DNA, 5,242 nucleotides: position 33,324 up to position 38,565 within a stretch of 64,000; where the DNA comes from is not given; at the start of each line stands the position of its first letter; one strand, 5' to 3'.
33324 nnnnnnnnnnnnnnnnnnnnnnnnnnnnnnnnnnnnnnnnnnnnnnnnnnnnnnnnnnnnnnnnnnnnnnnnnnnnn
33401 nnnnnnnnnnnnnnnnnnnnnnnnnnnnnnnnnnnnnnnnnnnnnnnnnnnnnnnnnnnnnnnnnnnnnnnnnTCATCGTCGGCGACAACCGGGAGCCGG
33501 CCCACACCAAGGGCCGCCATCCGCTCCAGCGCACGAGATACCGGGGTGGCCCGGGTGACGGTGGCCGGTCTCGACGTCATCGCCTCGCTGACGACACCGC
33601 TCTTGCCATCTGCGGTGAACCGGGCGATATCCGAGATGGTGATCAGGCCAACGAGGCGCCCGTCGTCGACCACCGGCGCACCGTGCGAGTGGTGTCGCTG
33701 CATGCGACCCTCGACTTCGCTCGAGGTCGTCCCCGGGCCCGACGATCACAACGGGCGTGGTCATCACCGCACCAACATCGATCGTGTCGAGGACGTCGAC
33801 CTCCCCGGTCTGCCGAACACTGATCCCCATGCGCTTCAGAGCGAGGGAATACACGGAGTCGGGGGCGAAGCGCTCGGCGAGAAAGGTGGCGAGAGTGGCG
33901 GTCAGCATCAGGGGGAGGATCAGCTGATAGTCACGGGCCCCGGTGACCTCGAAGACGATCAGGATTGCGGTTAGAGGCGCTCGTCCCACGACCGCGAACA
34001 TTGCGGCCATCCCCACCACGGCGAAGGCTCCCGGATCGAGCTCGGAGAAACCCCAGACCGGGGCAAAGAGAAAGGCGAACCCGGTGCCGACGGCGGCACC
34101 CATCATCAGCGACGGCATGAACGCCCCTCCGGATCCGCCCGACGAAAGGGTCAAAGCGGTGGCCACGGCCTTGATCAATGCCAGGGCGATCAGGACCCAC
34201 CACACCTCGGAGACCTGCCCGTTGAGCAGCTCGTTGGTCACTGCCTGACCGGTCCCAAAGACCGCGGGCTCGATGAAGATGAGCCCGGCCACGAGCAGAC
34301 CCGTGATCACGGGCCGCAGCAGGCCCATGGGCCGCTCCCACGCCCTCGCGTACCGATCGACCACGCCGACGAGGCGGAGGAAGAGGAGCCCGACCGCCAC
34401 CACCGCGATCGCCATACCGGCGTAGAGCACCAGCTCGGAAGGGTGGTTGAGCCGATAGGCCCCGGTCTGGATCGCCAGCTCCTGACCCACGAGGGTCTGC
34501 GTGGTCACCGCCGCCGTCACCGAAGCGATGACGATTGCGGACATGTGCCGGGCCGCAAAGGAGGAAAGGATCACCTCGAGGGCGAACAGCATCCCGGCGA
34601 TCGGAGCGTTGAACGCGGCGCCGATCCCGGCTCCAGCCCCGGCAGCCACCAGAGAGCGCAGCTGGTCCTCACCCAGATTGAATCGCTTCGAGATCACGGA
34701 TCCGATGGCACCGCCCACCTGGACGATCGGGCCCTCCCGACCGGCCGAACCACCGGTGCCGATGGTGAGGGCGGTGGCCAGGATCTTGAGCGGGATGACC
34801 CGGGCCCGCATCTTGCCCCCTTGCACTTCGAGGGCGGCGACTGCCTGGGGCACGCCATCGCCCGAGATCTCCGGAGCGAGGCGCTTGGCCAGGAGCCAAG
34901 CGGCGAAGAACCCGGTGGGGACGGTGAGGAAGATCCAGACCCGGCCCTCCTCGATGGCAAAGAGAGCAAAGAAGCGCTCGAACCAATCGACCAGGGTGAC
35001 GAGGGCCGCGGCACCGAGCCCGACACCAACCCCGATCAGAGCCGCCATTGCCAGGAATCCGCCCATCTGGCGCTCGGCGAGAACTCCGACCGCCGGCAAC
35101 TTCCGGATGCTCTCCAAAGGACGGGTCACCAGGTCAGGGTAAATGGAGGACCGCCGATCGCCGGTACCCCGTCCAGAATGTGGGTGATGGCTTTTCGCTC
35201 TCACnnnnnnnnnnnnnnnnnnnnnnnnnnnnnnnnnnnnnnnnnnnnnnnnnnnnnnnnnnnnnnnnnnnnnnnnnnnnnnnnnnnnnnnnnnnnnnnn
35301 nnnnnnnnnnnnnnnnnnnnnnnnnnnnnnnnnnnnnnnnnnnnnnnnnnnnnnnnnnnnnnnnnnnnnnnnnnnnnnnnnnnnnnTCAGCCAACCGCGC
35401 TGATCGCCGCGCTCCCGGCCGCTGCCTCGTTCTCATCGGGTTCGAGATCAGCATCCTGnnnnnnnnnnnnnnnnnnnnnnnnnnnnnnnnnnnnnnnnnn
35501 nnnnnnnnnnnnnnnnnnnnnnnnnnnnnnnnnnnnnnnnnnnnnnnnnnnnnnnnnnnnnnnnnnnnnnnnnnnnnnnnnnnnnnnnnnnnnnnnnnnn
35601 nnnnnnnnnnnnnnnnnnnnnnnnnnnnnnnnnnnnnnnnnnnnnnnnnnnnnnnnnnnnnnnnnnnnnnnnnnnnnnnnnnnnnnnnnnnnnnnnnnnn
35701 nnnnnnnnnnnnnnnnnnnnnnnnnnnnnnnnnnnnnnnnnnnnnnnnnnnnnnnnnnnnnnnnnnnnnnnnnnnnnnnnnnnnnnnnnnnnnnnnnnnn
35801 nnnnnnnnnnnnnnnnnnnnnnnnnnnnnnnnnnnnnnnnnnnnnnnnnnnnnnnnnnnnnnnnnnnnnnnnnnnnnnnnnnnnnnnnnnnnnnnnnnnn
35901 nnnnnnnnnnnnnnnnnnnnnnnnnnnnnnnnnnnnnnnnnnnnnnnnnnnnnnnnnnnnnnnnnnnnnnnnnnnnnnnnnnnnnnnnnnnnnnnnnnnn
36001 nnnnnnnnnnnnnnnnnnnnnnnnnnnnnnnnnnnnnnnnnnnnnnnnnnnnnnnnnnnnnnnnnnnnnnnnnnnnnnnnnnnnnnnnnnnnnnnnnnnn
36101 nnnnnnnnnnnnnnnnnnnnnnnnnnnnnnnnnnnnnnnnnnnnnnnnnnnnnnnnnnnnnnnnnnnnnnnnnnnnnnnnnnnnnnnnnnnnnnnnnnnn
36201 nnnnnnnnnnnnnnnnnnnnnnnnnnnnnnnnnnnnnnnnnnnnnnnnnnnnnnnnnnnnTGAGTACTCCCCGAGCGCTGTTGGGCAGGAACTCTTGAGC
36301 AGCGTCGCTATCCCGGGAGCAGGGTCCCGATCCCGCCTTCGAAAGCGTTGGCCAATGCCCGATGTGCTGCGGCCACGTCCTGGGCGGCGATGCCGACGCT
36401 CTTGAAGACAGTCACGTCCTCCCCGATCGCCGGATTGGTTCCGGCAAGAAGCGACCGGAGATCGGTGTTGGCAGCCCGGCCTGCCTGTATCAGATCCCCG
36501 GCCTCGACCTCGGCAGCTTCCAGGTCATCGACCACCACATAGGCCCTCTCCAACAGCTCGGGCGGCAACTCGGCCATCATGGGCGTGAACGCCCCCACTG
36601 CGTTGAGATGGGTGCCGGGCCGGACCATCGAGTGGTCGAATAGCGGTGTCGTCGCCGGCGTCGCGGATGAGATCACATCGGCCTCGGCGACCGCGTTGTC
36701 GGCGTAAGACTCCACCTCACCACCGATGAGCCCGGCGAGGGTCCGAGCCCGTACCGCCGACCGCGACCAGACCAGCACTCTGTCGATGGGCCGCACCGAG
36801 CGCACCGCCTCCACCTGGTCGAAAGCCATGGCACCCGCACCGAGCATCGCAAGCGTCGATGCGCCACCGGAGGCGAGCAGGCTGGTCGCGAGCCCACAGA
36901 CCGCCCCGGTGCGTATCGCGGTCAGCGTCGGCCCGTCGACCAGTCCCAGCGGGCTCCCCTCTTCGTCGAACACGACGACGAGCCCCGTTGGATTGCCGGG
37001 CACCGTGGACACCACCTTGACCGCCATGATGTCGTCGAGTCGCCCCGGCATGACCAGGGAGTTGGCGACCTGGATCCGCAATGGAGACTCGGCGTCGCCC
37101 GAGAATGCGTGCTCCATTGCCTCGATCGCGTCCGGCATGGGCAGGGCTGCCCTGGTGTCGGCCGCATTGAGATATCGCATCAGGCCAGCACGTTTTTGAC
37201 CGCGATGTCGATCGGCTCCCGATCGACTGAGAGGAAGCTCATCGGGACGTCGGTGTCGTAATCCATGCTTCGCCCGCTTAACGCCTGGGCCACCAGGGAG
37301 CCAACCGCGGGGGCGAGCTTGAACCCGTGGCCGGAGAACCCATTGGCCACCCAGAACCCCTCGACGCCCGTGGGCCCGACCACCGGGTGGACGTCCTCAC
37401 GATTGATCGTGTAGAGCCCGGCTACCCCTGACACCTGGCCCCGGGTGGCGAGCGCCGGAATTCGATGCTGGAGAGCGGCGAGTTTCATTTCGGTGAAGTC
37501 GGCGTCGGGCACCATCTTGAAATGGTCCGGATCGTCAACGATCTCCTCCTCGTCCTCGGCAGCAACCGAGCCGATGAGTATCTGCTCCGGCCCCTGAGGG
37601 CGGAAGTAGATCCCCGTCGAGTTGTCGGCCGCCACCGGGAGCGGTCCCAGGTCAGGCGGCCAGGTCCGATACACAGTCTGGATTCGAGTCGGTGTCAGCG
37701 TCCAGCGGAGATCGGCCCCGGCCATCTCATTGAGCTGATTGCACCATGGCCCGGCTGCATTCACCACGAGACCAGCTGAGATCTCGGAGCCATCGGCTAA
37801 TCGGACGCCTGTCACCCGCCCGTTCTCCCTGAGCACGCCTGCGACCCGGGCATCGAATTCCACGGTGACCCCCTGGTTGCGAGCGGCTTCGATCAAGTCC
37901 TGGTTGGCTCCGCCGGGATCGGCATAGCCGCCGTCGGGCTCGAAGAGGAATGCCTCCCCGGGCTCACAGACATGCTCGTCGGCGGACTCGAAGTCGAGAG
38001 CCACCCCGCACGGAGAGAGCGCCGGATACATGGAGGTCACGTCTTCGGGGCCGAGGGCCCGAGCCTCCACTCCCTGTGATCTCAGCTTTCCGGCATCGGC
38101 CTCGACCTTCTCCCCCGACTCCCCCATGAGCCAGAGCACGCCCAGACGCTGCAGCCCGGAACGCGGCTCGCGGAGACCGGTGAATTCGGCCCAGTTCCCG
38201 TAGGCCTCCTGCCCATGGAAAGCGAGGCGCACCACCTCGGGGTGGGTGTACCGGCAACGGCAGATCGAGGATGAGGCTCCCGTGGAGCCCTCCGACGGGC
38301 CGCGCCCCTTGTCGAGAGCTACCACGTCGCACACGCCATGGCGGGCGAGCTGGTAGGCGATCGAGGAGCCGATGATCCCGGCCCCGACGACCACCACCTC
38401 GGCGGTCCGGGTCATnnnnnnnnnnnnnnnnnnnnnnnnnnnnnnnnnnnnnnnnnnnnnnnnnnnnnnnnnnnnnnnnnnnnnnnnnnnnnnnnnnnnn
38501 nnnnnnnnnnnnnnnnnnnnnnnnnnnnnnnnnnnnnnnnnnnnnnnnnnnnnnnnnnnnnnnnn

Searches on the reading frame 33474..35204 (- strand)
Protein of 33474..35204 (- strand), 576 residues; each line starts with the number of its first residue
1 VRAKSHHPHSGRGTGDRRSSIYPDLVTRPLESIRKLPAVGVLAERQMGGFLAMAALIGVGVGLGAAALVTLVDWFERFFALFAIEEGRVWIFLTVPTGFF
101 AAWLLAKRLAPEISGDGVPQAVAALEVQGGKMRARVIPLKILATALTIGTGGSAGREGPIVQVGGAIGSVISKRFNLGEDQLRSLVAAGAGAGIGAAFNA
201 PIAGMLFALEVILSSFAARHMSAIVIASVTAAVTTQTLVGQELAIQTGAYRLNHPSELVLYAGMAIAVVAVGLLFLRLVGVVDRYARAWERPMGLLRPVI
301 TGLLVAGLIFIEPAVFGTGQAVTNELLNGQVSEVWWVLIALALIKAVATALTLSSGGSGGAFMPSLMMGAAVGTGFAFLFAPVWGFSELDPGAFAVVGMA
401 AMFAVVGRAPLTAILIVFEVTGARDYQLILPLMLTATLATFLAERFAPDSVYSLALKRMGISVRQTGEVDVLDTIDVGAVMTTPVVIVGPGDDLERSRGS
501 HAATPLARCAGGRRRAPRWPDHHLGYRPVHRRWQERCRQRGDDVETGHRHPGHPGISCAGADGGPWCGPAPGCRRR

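Call 21: search_protein_families(library=pfam, proteins=[window:33474-35204:-], max_evalue=0.001)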
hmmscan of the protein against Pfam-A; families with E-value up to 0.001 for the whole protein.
window:33474-35204:- (576 aa): 1 family
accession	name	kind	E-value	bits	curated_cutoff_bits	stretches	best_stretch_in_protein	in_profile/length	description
PF00654.25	Voltage_CLC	-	6.7e-92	308.7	24.8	1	98-443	1-345/346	Voltage gated chloride channel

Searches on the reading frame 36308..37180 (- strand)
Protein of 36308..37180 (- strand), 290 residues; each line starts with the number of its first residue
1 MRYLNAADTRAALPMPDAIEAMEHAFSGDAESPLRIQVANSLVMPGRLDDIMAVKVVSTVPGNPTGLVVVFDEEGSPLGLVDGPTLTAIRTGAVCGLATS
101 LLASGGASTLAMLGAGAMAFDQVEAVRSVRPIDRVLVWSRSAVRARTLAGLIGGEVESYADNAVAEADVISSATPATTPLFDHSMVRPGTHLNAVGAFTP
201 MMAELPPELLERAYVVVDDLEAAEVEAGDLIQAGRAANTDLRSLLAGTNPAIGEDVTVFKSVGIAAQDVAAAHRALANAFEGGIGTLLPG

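Call 21: search_protein_families(library=pfam, proteins=[window:36308-37180:-], max_evalue=0.001)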
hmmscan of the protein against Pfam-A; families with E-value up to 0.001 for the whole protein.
window:36308-37180:- (290 aa): 2 families
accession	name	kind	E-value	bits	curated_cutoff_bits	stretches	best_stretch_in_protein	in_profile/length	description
PF02423.21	OCD_Mu_crystall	-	3.2e-44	151.6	24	1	28-274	34-305/314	Ornithine cyclodeaminase/mu-crystallin family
PF01488.26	Shikimate_DH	-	9e-07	29.5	24.3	1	104-190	9-99/138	Shikimate / quinate 5-dehydrogenase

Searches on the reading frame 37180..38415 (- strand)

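Call 21: search_protein_families(library=pfam, proteins=[window:37180-38415:-], max_evalue=0.001)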
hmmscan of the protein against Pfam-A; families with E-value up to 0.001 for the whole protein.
window:37180-38415:- (411 aa): 9 families
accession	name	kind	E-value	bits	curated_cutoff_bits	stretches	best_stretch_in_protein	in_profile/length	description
PF01266.30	DAO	-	2.4e-59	202.1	27.9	1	7-377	2-352/353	FAD dependent oxidoreductase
PF07992.20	Pyr_redox_2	-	3.6e-07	30.3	26.1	0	174-228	189-242/291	Pyridine nucleotide-disulphide oxidoreductase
PF01494.25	FAD_binding_3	-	2.3e-06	27.5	22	0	5-43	2-39/349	FAD binding domain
PF13450.12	NAD_binding_8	-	6.5e-06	26.8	21.9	1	9-41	1-32/68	NAD(P)-binding Rossmann-like domain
PF00890.30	FAD_binding_2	-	8.5e-06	25.6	20.4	0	7-49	2-42/414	FAD binding domain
PF01134.28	GIDA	-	7.5e-05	22.4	22.1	0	188-228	115-155/391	Glucose inhibited division protein A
PF00070.33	Pyr_redox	-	0.00011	23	22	0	7-31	2-25/82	Pyridine nucleotide-disulphide oxidoreductase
PF04820.20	Trp_halogenase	-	0.00018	20.9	21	0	173-222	163-212/458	Tryptophan halogenase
PF01593.30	Amino_oxidase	-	0.00051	19.9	19.8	1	138-253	170-295/443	Flavin containing amine oxidoreductase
